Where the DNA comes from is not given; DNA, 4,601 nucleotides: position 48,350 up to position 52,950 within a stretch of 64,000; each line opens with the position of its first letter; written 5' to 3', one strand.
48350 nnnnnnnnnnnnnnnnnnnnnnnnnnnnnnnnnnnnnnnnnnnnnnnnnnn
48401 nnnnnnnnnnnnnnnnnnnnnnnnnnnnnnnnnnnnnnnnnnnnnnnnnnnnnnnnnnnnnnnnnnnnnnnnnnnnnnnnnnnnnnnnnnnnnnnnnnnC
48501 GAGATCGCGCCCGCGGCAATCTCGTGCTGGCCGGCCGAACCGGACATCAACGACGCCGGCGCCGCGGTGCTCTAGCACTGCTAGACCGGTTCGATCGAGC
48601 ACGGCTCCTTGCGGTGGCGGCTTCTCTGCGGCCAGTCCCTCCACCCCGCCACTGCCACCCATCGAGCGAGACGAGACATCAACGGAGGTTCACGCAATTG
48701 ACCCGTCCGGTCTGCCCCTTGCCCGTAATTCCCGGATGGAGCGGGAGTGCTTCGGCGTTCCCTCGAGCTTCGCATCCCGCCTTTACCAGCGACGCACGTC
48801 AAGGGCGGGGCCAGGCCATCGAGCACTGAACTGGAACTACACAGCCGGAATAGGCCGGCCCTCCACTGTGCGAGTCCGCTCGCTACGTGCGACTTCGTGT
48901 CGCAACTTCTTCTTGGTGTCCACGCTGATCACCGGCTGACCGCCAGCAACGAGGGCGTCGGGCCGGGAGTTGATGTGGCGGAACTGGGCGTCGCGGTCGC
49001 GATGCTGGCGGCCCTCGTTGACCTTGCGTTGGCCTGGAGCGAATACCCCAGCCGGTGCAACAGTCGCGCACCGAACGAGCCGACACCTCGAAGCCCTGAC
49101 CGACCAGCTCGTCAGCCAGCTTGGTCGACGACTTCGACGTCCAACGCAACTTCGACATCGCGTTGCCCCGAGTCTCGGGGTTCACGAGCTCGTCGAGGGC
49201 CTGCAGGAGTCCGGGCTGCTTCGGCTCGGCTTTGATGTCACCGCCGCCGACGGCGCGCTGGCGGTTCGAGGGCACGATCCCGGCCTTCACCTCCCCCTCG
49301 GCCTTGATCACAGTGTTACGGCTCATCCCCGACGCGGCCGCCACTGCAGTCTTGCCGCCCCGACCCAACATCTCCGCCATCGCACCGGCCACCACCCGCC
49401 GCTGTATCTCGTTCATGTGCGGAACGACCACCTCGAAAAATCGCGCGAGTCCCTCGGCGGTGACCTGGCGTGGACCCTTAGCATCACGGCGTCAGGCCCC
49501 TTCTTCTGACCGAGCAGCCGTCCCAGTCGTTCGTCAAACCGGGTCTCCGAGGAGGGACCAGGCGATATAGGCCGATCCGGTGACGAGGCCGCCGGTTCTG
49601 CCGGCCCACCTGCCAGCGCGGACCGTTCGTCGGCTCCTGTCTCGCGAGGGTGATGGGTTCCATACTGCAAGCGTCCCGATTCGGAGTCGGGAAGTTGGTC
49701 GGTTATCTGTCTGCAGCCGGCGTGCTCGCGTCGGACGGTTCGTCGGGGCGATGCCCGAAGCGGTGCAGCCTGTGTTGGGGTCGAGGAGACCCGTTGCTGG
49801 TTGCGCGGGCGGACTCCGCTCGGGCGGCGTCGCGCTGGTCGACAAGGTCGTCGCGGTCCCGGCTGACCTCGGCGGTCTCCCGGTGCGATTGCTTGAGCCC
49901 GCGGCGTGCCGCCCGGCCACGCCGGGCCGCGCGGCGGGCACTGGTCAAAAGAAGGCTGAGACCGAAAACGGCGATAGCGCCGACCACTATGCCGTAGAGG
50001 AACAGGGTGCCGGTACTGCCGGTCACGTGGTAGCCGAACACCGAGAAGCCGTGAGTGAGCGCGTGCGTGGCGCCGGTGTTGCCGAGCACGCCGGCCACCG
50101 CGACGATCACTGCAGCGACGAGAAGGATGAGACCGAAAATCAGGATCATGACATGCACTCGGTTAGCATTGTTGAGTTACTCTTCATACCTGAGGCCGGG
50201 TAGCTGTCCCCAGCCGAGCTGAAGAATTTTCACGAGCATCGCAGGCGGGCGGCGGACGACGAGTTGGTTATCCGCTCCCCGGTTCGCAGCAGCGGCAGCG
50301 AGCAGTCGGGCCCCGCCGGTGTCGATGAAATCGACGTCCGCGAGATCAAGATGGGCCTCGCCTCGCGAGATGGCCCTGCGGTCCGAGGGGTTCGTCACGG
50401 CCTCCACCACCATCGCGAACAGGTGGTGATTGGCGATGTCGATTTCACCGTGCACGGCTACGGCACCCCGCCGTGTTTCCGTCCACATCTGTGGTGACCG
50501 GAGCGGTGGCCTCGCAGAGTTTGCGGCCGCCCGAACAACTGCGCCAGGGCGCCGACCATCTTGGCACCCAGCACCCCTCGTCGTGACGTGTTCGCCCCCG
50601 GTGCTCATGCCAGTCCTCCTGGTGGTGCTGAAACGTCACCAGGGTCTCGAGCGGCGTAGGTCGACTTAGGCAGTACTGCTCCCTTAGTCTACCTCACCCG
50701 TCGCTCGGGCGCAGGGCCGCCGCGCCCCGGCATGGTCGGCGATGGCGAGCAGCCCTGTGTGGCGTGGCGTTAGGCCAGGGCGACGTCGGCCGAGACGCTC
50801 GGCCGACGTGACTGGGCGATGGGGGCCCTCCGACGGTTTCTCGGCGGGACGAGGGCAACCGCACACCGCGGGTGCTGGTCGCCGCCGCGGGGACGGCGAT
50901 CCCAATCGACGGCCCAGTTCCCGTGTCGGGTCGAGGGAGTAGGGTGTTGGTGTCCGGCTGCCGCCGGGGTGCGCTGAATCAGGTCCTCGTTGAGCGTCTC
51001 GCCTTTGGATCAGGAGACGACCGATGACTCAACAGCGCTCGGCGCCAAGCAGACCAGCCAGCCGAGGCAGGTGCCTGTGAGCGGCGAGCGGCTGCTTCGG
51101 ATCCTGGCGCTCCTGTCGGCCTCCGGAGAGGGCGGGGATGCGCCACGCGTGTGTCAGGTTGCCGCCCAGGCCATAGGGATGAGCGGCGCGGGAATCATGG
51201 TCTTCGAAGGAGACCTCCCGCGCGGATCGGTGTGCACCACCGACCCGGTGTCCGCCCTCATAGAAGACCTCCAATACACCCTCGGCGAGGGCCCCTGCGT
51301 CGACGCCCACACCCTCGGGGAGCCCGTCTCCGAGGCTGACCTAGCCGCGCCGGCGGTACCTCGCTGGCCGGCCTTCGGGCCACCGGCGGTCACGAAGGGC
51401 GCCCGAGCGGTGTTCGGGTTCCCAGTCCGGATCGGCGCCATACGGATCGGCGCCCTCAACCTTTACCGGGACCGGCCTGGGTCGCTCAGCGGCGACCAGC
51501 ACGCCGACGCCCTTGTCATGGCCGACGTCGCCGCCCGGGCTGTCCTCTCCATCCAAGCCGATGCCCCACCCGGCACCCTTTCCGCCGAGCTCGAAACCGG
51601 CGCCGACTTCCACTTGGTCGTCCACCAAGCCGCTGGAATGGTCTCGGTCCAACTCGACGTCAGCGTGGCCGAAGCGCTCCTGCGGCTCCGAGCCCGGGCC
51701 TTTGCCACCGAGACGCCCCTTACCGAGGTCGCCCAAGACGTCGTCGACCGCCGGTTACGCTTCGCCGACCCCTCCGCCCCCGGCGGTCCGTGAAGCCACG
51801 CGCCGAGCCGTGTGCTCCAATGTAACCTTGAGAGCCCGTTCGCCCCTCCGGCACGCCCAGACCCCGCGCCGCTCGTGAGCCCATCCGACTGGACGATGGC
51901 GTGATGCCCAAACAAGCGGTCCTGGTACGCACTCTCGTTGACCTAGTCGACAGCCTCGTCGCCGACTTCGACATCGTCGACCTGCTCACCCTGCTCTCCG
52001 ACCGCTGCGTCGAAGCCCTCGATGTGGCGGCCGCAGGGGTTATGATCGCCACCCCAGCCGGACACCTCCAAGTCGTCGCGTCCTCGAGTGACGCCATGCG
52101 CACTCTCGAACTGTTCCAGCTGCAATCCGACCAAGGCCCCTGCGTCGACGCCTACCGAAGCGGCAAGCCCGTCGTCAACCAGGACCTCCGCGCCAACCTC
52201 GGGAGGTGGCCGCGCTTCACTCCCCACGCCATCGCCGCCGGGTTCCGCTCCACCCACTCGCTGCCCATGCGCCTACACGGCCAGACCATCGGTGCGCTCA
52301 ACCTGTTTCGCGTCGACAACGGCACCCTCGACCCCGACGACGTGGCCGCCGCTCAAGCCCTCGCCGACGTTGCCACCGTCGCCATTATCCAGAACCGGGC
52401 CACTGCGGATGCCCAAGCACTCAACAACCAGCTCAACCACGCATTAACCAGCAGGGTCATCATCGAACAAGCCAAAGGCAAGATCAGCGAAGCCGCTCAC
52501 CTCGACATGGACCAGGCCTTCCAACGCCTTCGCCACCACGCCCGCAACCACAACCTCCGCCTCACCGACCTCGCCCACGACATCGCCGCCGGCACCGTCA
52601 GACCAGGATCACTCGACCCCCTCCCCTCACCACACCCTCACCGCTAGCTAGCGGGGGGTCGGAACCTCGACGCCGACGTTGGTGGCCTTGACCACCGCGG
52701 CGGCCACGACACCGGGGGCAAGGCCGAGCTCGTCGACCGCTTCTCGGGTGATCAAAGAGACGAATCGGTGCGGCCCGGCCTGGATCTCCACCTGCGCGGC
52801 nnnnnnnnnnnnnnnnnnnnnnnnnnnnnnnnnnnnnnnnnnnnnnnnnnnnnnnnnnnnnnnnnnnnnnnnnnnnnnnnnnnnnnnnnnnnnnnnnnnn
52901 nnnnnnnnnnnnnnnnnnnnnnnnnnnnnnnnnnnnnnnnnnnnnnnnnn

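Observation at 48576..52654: Accessory island: IS remnant + STAS/membrane-protein operon + two GAF-ANTAR regulators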

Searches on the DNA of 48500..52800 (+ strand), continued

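Call 50: search_with_rna_model(model_id=R1, sources=[L001, L002, L003, L004, L005, L006, L007, L008, L012, L015, L016, L017, L019, L020, L021, L023, L024, L025, L026, L027, L028, L029, L030, L031, L032, L033, L034, L035, L036, L037, L038, L039, L040, L041, L042, L043, L044, L045, L046, L047, L048, L049, L050, L051, L052, L053, L054, L055, L056, L057, L058, L059, L060, L061, L062, L063, L064, L065, L066, L067, L068, L069, L070, L071, L072, L073, L074, L075, L076, L077, L078, L079, L080, L081, L082, L083, L084, L085, L086, L087, L088, L089, L090, L091, L092, L093, L094, L095, L096, L097, L098, L099, L100, L101, L102], max_evalue=0.01, make_alignment=true)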
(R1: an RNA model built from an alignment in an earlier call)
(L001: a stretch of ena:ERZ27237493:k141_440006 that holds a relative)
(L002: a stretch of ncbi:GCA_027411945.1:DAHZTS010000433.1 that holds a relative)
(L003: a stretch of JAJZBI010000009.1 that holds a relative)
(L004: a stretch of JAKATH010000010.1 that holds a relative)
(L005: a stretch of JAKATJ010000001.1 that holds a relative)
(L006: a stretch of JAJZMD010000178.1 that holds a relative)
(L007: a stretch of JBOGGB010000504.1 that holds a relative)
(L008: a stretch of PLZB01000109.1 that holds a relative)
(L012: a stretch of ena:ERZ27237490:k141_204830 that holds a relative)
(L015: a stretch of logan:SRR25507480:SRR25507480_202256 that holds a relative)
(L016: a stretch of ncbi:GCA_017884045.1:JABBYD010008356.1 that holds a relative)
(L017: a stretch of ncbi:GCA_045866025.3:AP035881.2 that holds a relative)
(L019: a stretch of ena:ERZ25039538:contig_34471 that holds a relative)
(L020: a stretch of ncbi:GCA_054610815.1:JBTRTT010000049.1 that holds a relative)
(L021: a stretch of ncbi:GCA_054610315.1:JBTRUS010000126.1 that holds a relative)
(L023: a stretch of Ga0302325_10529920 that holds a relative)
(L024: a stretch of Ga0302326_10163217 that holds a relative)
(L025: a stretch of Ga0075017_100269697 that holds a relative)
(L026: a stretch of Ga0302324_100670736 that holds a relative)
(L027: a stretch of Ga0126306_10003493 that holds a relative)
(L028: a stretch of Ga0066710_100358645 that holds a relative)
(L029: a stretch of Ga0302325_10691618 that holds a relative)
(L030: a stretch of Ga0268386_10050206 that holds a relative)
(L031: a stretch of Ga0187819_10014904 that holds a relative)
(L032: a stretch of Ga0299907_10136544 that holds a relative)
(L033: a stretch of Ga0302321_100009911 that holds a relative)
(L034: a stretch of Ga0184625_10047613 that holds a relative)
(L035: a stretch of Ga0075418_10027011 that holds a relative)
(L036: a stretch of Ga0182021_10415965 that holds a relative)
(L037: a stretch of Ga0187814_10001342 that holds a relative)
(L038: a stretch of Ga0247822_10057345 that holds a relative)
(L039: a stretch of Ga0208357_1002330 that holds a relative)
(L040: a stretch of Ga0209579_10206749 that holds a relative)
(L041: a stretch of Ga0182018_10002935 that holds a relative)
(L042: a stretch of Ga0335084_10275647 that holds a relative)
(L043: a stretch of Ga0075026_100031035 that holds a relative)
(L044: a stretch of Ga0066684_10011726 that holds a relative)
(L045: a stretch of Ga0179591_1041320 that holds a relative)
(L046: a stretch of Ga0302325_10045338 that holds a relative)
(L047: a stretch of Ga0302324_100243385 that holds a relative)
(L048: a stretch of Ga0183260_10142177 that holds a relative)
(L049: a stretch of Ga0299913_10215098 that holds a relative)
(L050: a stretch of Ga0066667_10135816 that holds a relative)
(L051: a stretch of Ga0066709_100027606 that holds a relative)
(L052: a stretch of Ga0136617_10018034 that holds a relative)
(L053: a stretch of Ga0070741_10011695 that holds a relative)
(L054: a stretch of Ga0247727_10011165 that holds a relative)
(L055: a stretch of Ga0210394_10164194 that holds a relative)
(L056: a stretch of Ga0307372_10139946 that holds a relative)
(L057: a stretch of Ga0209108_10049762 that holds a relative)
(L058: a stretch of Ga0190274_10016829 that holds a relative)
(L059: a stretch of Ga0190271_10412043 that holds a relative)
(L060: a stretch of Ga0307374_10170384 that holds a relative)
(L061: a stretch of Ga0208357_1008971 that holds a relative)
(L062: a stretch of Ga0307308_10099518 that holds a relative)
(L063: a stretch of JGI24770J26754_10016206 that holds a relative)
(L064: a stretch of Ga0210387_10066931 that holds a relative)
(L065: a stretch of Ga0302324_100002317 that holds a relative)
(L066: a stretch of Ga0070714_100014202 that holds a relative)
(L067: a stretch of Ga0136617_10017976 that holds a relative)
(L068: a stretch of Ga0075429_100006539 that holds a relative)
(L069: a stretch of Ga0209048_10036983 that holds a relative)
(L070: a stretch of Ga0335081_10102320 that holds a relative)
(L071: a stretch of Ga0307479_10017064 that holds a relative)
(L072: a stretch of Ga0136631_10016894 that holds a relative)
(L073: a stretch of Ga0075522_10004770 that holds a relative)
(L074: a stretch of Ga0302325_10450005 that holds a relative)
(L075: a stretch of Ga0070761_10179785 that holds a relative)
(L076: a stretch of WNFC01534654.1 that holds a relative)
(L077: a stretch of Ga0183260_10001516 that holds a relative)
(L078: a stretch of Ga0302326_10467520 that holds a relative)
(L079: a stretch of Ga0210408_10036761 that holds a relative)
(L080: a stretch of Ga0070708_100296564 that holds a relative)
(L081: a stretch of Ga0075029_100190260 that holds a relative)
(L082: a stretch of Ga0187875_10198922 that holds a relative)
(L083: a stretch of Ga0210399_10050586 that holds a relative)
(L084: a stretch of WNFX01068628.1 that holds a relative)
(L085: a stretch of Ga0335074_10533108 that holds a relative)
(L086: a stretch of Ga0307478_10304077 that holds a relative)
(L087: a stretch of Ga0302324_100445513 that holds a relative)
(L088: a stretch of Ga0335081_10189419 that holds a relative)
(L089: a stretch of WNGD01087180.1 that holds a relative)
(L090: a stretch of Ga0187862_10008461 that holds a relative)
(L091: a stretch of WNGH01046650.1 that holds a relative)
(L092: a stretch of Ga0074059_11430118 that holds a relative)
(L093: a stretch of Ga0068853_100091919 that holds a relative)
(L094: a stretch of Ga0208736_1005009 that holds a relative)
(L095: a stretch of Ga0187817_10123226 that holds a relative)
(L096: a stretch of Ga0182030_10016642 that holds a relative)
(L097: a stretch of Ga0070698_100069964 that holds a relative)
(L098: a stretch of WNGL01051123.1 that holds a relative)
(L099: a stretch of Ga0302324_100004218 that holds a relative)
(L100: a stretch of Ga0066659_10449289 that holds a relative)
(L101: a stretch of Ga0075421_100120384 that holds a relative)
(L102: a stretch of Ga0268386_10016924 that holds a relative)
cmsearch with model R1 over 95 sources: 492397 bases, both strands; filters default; matches with E-value up to 0.01: 37.
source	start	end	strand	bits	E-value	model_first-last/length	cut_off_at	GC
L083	1754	1823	+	77.8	4.5e-17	1-69/69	no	0.66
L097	601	667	+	75.6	1.6e-16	1-69/69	no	0.66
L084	1387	1457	+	74.6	2.9e-16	1-69/69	no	0.69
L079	502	571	+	72.9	7.8e-16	1-69/69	no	0.67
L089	480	549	+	72.8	8.3e-16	1-69/69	no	0.69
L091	294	363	+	72.8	8.3e-16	1-69/69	no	0.69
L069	384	453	+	70.7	2.7e-15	1-69/69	no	0.67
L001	9061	9129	+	69.9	4.3e-15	1-69/69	no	0.62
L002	326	394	+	69.9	4.3e-15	1-69/69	no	0.62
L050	499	568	+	69.2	6.7e-15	1-69/69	no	0.6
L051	2149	2218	+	69.2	6.7e-15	1-69/69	no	0.6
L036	264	335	+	69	7.3e-15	1-69/69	no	0.64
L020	7885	7953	+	68.2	1.2e-14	1-69/69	no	0.64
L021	4748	4816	+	68.2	1.2e-14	1-69/69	no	0.64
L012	1725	1793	-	67.1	2.2e-14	1-69/69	no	0.64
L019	7915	7983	+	67.1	2.2e-14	1-69/69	no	0.64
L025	349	417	+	66.6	3e-14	1-69/69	no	0.62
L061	330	395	+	65.6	5.4e-14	1-69/69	no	0.65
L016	3573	3641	-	64.8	8.6e-14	1-69/69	no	0.61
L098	1871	1941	+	64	1.4e-13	1-69/69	no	0.66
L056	903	968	+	63.5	1.8e-13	1-69/69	no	0.68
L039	332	397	+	63.4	1.9e-13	1-69/69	no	0.68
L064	1329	1401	+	60.3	1.1e-12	1-69/69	no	0.62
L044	1065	1133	+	59.1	2.3e-12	1-69/69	no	0.67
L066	1979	2045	+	57.8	4.8e-12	1-69/69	no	0.64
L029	290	354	+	57.6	5.3e-12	1-69/69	no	0.65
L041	3372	3440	+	56.9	8.3e-12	1-69/69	no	0.64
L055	1020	1091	+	55.6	1.8e-11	1-69/69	no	0.65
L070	1258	1325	+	54.6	3.1e-11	1-69/69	no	0.59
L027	3368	3440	+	50.6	3.1e-10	1-69/69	no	0.71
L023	300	368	+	47.5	1.9e-09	1-69/69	no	0.61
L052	2471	2537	+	45.6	5.7e-09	1-69/69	no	0.58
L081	450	513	+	37.4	6.5e-07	1-69/69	no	0.67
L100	146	215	+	29.3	7.2e-05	1-69/69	no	0.66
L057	663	731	+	28.9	8.9e-05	1-69/69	no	0.71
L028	528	595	+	27.4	0.00022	1-69/69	no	0.71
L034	937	1010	+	21.2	0.0078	1-69/69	no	0.77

Alignment A5: 37 matches aligned to the model, 98 columns, each read 5' to 3' on its own strand. Consensus structure (alignment columns), stored with it:
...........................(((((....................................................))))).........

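Call 89: search_with_rna_model(model_id=R1, sources=[L103, L104, L105, L106, L107, L017, L022, L013, L014], max_evalue=1, filters=off, show_alignments=3)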
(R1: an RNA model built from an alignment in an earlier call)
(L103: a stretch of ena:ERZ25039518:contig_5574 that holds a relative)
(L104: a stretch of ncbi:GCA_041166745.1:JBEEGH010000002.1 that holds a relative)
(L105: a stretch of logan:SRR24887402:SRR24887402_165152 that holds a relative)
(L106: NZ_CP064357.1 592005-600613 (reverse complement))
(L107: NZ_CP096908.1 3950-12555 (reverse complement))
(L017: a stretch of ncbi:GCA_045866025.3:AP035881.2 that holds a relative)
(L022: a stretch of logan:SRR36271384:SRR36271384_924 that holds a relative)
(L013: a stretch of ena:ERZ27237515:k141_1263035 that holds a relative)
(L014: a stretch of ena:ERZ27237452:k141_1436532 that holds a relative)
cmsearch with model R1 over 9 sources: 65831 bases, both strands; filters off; matches with E-value up to 1: 12.
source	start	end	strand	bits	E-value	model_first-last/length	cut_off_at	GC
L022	1304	1372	+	68.2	1.6e-15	1-69/69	no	0.64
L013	1191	1259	-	67.1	2.9e-15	1-69/69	no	0.64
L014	991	1059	-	67.1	2.9e-15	1-69/69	no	0.64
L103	4875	4941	+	44.2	1.7e-09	1-69/69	no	0.61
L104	4937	5006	+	14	0.066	1-69/69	no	0.64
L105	4163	4232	+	14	0.066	1-69/69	no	0.64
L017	10140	10203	+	13.3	0.097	1-69/69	no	0.78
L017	10622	10651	+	13.3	0.099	1-69/69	no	0.77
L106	1886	1938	-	11.2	0.33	1-69/69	no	0.68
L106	4296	4341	-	10.9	0.4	26-69/69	no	0.72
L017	12072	12103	+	10.2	0.6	1-69/69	no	0.75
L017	5838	5892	+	9.7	0.78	1-69/69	no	0.78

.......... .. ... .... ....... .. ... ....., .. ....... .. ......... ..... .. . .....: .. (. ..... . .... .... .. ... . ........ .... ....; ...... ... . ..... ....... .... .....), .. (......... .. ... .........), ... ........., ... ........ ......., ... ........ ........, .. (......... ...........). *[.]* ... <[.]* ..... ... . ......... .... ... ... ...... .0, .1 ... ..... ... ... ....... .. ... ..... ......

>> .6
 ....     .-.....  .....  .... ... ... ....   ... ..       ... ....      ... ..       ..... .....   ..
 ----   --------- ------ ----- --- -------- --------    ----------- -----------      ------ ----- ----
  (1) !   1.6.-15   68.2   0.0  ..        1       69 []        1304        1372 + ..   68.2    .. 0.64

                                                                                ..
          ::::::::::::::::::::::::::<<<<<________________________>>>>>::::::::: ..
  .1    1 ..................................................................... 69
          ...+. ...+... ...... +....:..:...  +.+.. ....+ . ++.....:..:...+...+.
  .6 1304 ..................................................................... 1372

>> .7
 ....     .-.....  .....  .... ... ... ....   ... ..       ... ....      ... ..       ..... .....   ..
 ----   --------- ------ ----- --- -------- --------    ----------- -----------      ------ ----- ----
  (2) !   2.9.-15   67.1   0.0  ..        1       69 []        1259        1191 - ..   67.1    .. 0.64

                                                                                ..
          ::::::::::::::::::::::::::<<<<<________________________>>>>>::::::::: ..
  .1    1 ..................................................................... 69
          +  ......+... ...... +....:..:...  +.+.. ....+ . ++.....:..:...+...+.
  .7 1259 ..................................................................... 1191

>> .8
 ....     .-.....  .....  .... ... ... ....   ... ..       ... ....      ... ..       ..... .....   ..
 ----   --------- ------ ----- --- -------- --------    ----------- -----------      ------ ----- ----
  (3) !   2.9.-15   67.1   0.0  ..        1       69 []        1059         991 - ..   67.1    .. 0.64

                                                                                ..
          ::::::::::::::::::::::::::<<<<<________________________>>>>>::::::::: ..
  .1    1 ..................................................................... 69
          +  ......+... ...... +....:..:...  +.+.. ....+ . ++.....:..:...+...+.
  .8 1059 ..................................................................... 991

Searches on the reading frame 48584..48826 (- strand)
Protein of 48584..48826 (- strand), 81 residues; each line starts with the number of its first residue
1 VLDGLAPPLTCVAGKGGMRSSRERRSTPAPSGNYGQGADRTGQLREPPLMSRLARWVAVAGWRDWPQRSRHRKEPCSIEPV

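Call 68: search_protein_families(library=ncbifam, proteins=[window:48584-48826:-], max_evalue=1)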
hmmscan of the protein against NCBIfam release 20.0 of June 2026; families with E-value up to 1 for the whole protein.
seq(81 aa): 0 families

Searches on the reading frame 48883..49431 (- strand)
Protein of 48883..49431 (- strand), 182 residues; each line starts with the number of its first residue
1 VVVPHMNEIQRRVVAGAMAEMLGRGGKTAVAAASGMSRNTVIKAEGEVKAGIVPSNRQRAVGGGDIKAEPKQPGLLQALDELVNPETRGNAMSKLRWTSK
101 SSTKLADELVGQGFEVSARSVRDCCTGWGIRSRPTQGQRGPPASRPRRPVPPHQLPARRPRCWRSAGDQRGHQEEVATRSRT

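Call 3: search_protein_families(library=pfam, proteins=[window:48883-49431:-], max_evalue=0.01)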
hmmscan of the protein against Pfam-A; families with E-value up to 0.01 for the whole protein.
window:48883-49431:- (182 aa): 1 family
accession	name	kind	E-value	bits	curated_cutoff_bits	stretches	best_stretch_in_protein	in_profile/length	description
PF07592.17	DDE_Tnp_ISAZ013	-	3e-10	40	26.9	1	78-126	1-49/308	Rhodopirellula transposase DDE domain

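Call 55: search_protein_families(library=ncbifam, proteins=[window:48883-49431:-], max_evalue=0.1)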
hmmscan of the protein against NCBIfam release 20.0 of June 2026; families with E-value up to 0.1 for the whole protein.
window:48883-49431:- (182 aa): 2 families
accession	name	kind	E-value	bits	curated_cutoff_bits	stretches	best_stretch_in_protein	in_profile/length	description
NF033519.0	transpos_ISAzo13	equivalog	7.5e-29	101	200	1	3-131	2-133/387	ISAzo13 family transposase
NF033546.1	transpos_IS21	equivalog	0.029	13.9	160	1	27-129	11-99/294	IS21 family transposase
